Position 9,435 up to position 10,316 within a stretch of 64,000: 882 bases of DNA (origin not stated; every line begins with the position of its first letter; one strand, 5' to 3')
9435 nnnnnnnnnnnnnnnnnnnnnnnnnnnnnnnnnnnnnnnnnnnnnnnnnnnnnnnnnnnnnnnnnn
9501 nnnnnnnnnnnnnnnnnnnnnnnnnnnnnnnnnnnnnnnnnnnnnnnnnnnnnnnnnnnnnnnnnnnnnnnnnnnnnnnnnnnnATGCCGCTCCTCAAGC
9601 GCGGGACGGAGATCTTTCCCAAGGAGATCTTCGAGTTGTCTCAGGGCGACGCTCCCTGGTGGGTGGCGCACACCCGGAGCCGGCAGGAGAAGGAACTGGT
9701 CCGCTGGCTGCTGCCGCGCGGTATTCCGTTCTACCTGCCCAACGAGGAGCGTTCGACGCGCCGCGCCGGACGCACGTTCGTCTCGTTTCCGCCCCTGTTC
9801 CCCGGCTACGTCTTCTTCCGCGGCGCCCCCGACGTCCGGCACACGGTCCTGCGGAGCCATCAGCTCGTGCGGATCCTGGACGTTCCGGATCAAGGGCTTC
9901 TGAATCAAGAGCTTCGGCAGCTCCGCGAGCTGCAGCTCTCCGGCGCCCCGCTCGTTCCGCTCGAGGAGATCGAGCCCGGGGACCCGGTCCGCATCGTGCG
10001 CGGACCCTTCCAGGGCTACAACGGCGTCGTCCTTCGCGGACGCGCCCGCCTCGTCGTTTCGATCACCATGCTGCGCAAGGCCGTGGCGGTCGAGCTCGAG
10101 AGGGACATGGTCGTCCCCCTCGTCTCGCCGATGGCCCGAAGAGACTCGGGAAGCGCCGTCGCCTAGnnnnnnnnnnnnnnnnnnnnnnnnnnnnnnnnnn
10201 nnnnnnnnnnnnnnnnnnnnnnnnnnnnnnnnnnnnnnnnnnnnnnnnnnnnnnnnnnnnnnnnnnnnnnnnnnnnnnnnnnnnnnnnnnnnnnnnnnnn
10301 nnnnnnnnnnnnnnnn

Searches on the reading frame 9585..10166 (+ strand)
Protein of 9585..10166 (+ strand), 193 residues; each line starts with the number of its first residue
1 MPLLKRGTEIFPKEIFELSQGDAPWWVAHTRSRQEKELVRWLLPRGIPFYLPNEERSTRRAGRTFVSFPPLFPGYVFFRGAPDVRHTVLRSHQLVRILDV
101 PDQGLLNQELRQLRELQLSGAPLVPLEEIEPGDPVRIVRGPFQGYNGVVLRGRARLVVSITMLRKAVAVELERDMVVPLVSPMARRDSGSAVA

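Call 6: search_protein_families(library=pfam, proteins=[window:9585-10166:+], max_evalue=0.001)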
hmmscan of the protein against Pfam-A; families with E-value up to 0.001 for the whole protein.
window:9585-10166:+ (193 aa): 1 family
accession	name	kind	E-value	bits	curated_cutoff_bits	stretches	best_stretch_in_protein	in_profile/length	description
PF02357.24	NusG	-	7.8e-09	36.4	22.2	1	25-98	3-75/93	Transcription termination factor nusG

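Call 13: search_protein_families(library=ncbifam, proteins=[window:9585-10166:+], max_evalue=0.01)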
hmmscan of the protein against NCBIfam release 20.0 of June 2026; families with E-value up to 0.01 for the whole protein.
window:9585-10166:+ (193 aa): 5 families
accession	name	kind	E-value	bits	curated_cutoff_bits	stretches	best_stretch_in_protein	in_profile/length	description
NF033644.1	antiterm_UpxY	subfamily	3.8e-18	66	100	1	25-175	1-163/164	UpxY family transcription antiterminator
TIGR01955.1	RfaH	equivalog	9.7e-10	38.7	144.5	1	25-174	1-156/159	transcription/translation regulatory transformer protein RfaH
NF033641.1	antiterm_LoaP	exception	3.8e-08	33.6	125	1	25-171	1-159/166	antiterminator LoaP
TIGR00922.1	nusG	equivalog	1.4e-07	31.5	135.7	1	51-175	36-168/172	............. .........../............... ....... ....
NF006534.0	PRK09014.1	equivalog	7.8e-05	22.6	124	1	25-172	4-155/162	transcription/translation regulatory transformer protein RfaH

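Call 21: find_homologous_proteins(query=window:9585-10166:+, max_evalue=0.00001)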
Query window:9585-10166:+ (193 aa): 977 proteins with E <= 0.00001 among 1396 candidates; the best 120 are listed.
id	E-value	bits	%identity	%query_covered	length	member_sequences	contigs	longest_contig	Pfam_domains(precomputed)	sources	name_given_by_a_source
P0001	7.3e-110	383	92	100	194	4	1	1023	PF02357.25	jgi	jgi:transcription antitermination factor NusG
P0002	1.7e-107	375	89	100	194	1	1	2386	PF02357.25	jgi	jgi:transcription antitermination factor NusG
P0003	3.4e-106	371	90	100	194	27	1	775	PF02357.25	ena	-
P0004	9.8e-106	370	88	100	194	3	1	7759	PF02357.25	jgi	jgi:transcription antitermination factor NusG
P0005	7.6e-103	360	86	100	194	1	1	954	PF02357.25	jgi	jgi:transcription antitermination factor NusG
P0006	1.8e-100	352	85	100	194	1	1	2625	PF00467.36,PF02357.25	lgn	-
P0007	2.0e-85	303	87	87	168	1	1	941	PF02357.25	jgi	jgi:transcription antitermination factor NusG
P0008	6.4e-85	302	74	100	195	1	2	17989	PF02357.25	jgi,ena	jgi:transcription antitermination factor NusG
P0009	2.2e-76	274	69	100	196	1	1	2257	PF00467.36,PF02357.25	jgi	jgi:transcription antitermination factor NusG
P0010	1.5e-69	252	63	100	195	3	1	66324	PF02357.25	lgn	-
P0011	4.8e-69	250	64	100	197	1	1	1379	PF02357.25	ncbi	-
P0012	1.8e-68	248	63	100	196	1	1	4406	PF02357.25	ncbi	ncbi:MAG: transcription termination/antitermination NusG family protein [Thermoanaerobaculia bacteri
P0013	5.7e-68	246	64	100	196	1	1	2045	PF02357.25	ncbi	-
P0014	8.3e-68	246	65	94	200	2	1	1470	PF00467.36,PF02357.25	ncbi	-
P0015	8.7e-68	246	63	92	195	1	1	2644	PF00467.36,PF02357.25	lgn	-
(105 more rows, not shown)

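Call 24: find_encoding_contigs(protein=P0008, flank=10000, max_places=2)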
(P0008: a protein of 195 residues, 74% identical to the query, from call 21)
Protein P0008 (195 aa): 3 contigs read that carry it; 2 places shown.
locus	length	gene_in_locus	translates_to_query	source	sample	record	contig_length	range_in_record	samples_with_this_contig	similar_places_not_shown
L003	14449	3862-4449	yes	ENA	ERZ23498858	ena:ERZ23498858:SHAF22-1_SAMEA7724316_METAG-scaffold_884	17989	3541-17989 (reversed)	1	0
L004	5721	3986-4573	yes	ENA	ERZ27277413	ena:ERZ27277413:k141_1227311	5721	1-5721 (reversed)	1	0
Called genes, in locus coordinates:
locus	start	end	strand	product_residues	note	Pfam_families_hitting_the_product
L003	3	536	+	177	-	?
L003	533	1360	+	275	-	PF02563:Poly_export, PF10531:SLBB, PF22461:SLBB_2, PF10531:SLBB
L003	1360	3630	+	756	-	PF02706:Wzz (weak), PF13807:GNVR, PF01656:CbiA (weak), PF10609:ParA, PF13614:AAA_31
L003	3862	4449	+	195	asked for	PF02357:NusG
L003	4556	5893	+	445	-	PF03446:NAD_binding_2 (weak), PF03721:UDPG_MGDP_dh_N, PF00984:UDPG_MGDP_dh, PF03720:UDPG_MGDP_dh_C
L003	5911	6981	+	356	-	PF05368:NmrA, PF01073:3Beta_HSD, PF01370:Epimerase, PF02719:Polysacc_synt_2, PF04321:RmlD_sub_bind, PF07993:NAD_binding_4 (weak), PF13460:NAD_binding_10, PF16363:GDP_Man_Dehyd, +1 more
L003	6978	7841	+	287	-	PF01061:ABC2_membrane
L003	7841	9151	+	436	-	PF00005:ABC_tran, PF14524:Wzt_C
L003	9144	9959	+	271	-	PF00106:adh_short, PF01370:Epimerase (faint), PF13561:adh_short_C2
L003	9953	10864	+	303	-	-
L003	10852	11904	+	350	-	PF03102:NeuB, PF08666:SAF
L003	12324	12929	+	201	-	-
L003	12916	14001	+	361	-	PF00571:CBS (faint), PF00483:NTP_transferase, PF12804:NTP_transf_3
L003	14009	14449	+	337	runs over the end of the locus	-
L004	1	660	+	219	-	?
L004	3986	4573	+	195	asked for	PF02357:NusG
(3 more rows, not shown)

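Call 25: find_encoding_contigs(protein=P0010, flank=10000, max_places=2)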
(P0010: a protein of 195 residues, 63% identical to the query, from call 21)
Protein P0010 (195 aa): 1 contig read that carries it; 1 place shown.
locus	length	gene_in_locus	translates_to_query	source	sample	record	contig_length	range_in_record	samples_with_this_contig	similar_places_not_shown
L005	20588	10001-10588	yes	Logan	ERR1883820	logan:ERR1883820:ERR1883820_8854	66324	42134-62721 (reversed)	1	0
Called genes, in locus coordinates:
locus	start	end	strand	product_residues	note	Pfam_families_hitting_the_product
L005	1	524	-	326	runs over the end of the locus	PF00763:THF_DHG_CYH, PF02882:THF_DHG_CYH_C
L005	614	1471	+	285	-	PF03544:TonB_C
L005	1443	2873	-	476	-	PF04932:Wzy_C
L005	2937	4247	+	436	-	-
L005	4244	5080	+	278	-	PF02563:Poly_export, PF22461:SLBB_2, PF10531:SLBB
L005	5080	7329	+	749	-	PF02706:Wzz, PF01656:CbiA, PF10609:ParA, PF13614:AAA_31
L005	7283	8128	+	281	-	PF19567:CpsB_CapC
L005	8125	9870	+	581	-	-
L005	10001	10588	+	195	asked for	PF02357:NusG (weak)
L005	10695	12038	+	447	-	PF03446:NAD_binding_2 (weak), PF03721:UDPG_MGDP_dh_N, PF00984:UDPG_MGDP_dh, PF03720:UDPG_MGDP_dh_C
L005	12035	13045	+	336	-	PF05368:NmrA, PF01073:3Beta_HSD, PF01370:Epimerase, PF02719:Polysacc_synt_2, PF04321:RmlD_sub_bind, PF07993:NAD_binding_4, PF13460:NAD_binding_10, PF16363:GDP_Man_Dehyd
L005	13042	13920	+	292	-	PF01061:ABC2_membrane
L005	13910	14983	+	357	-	PF03102:NeuB, PF08666:SAF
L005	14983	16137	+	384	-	PF02350:Epimerase_2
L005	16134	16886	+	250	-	PF02348:CTP_transf_3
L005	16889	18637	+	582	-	PF13522:GATase_6, PF13537:GATase_7, PF00733:Asn_synthase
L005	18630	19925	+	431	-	PF00005:ABC_tran, PF13304:AAA_21 (faint)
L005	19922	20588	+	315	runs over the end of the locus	PF05721:PhyH (weak)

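Call 27: find_related_loci(query=A1, collection=genome_contigs, flank=10000)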
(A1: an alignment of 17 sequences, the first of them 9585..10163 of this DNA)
Query A1 (193 aa) in genome_contigs; peptide patterns used: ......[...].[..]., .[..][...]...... (x = any residue, [..] = any of these).
200 stretches matched a pattern; 149 encode a relative of the query (tblastn E <= 1e-3); the best 80 are kept; 80 distinct loci.
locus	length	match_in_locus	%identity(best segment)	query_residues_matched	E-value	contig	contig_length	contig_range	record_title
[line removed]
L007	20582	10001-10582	90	1-193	4e-100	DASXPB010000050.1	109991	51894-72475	MAG TPA_asm: Thermoanaerobaculia bacterium isolate SMAG_U5397 k141_96973, whole genome shotgun sequence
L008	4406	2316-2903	62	1-193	1e-71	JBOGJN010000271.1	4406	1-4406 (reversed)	MAG: Thermoanaerobaculia bacterium isolate H1-B1_maxbin2.bin.82_sub k127_605163, whole genome shotgun sequence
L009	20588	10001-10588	63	1-193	2e-70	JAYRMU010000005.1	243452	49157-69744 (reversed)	MAG: Thermoanaerobaculia bacterium isolate XM2_XAASGE4bin.10 k141_81200, whole genome shotgun sequence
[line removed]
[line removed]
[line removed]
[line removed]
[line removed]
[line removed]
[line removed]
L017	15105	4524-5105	56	1-193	3e-64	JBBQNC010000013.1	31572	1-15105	MAG: Thermoanaerobaculia bacterium isolate Co_metawrap_335 Cmw_335_k141_18155703_length_31572_cov_8.0000, whole genome s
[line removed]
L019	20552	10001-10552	58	1-182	6e-64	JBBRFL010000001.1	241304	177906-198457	MAG: Thermoanaerobaculia bacterium isolate Co_metawrap_2567 Cmw_2567_k141_2070556_length_241304_cov_22.9993, whole genom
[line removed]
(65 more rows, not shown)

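Call 53: search_solved_structures(query=window:9585-10163:+, max_evalue=1, show_alignments=3)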
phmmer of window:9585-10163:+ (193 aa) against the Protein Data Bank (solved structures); distinct sequences matched with E-value up to 1: 38.
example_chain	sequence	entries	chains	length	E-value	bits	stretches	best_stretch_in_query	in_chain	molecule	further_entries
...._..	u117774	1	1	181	3e-06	30.3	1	51-175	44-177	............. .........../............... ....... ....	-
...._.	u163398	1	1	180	3.1e-06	30.3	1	51-174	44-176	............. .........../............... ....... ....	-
9w0n_7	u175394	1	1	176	4e-06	29.9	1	51-175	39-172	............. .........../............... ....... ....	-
2jvv_A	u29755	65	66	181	4.3e-06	29.8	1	51-175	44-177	Transcription antitermination protein nusG | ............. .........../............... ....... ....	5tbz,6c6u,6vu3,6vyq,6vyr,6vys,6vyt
6gov_G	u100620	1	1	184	4.4e-06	29.8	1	51-175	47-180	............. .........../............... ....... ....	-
5ms0_F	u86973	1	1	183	4.4e-06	29.8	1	51-175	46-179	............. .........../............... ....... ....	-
6tqn_G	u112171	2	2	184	4.5e-06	29.8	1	51-175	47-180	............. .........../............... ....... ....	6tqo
8f5g_A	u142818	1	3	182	1.4e-05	28.1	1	24-170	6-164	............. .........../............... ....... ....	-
2kvq_G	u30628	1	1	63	0.00011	25.2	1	125-175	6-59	Transcription antitermination protein nusG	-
8g2u_u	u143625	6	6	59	0.00014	24.9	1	128-175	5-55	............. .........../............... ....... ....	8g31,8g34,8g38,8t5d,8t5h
6duq_M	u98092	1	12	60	0.00022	24.3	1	129-175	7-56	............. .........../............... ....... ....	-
1m1g_A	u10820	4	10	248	0.00037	23.5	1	69-176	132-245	Transcription antitermination protein nusG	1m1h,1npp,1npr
2oug_A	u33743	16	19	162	0.00066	22.7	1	59-167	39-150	Transcriptional activator rfaH | Transcription antitermination protein RfaH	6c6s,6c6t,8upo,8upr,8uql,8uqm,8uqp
5ond_A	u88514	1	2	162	0.00067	22.7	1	59-167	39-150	Transcription antitermination protein RfaH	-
8pen_P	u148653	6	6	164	0.00067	22.7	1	59-167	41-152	Transcription antitermination protein RfaH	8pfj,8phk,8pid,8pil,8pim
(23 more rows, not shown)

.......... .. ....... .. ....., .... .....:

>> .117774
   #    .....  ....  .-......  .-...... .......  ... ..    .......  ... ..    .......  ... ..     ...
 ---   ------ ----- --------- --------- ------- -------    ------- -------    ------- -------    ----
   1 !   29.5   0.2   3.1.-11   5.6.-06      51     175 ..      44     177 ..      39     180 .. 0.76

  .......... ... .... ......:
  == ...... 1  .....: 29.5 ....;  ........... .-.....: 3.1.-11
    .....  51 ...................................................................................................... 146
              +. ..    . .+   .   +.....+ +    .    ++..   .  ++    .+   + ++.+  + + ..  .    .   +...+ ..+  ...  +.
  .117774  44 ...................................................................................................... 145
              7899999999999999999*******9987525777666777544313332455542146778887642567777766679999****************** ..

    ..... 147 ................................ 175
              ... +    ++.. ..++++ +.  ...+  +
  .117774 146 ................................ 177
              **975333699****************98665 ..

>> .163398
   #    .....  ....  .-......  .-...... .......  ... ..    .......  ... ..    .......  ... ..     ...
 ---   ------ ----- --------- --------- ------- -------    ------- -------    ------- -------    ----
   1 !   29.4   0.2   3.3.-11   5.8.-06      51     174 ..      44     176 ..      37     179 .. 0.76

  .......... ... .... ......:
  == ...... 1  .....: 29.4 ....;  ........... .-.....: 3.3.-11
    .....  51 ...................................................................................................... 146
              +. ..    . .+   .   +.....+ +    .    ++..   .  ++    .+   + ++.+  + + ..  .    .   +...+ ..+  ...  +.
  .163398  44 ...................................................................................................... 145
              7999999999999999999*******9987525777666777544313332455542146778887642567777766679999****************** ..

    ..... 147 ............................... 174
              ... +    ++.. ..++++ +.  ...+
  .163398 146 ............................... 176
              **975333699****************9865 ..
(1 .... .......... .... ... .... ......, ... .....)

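Call 63: predict_structure(alignment_id=A3)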
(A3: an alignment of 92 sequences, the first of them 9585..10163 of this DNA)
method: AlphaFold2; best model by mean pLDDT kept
length: 193 residues; sequences in the alignment: 92
mean_pLDDT: 75.0   pTM: 0.63
mean pLDDT of the five models: 75.0, 72.3, 70.0, 66.5, 65.9
residues with pLDDT >= 90: 42; 70-90: 92; 50-70: 31; < 50: 28
segments of 3 or more residues with pLDDT < 50: 1-10, 159-165, 183-193
pLDDT, mean of each block of 10 residues (from residue 1): 40 79 92 88 91 83 86 88 93 89 87 80 66 78 77 59 50 71 43 28
secondary structure, 60 per line:
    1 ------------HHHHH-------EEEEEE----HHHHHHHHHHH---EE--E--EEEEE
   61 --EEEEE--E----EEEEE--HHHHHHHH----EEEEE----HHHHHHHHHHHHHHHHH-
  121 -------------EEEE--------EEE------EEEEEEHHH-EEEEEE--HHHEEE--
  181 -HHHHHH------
elements in order: H13-17 E25-30 H35-45 E56-60 E63-67 E75-79 H82-89 E94-98 H103-119 E134-137 E146-148 E155-160 E165-170 E176-178 H182-187

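Call 66: fold_search(model_id=the predicted structure, library=pdb)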
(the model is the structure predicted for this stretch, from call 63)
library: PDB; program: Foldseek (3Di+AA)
matches with E <= 10: 1270; with E <= 0.001: 37
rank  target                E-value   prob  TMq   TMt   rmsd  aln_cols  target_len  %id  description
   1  9a56_B                3.4e-09  1.00  0.40  0.43  15.9       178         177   22  Integrative model of RPOB-NUSG by crosslinking MS and deep learning (released 2024-09-18)
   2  6tqn_G                1.9e-07  1.00  0.43  0.46   7.0       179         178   24  rrn anti-termination complex without S4 (released 2020-08-05)
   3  6gov_G                2.6e-07  1.00  0.34  0.37  11.0       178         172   26  Structure of THE RNA POLYMERASE LAMBDA-BASED ANTITERMINATION COMPLEX (released 2019-02-13)
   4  8phk_P                3.5e-07  1.00  0.41  0.48  10.1       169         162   18  fully recruited RfaH bound to E. coli transcription complex paused at ops site (released 2024-04-24)
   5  1m1g_A                6.2e-07  1.00  0.36  0.30  10.7       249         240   16  Crystal Structure of Aquifex aeolicus N-utilization substance G (NusG), Space Group P2(1) (released 2003-02-04)
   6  8f5g_C                1.5e-06  1.00  0.39  0.43  14.9       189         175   21  NusG-RNA complex (released 2023-11-22)
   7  2lq8_MODEL_1_A        1.6e-06  1.00  0.36  0.38  13.0       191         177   19  Domain interaction in Thermotoga maritima NusG (released 2013-01-23)
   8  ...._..               2.3e-06  1.00  0.38  0.44   8.5       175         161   23  E. coli 70S-RNAP expressome complex in NusG-coupled state (38 nt intervening mRNA) (released 2020-09-16)
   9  1m1g_C                2.9e-06  1.00  0.36  0.30  10.2       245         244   18  Crystal Structure of Aquifex aeolicus N-utilization substance G (NusG), Space Group P2(1) (released 2003-02-04)
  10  1npp_B                3.3e-06  1.00  0.39  0.33  10.1       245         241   17  CRYSTAL STRUCTURE OF AQUIFEX AEOLICUS NUSG IN P2(1) (released 2003-03-11)
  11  1m1g_D                5.8e-06  1.00  0.38  0.32  10.5       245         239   17  Crystal Structure of Aquifex aeolicus N-utilization substance G (NusG), Space Group P2(1) (released 2003-02-04)
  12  1m1g_B                6.1e-06  1.00  0.39  0.32  10.8       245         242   16  Crystal Structure of Aquifex aeolicus N-utilization substance G (NusG), Space Group P2(1) (released 2003-02-04)
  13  6c6s_D                6.9e-06  1.00  0.36  0.42  10.5       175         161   18  CryoEM structure of E.coli RNA polymerase elongation complex bound with RfaH (released 2018-07-25)
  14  9bct_G                8.6e-06  1.00  0.28  0.35  10.9       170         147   16  Cryo-EM structure of Thermococcus kodakarensis FttA-dependent transcription pre-termination complex containing 44 nt R (released 2024-07-31)
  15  1npp_D                9.2e-06  1.00  0.36  0.30  15.4       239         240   15  CRYSTAL STRUCTURE OF AQUIFEX AEOLICUS NUSG IN P2(1) (released 2003-03-11)
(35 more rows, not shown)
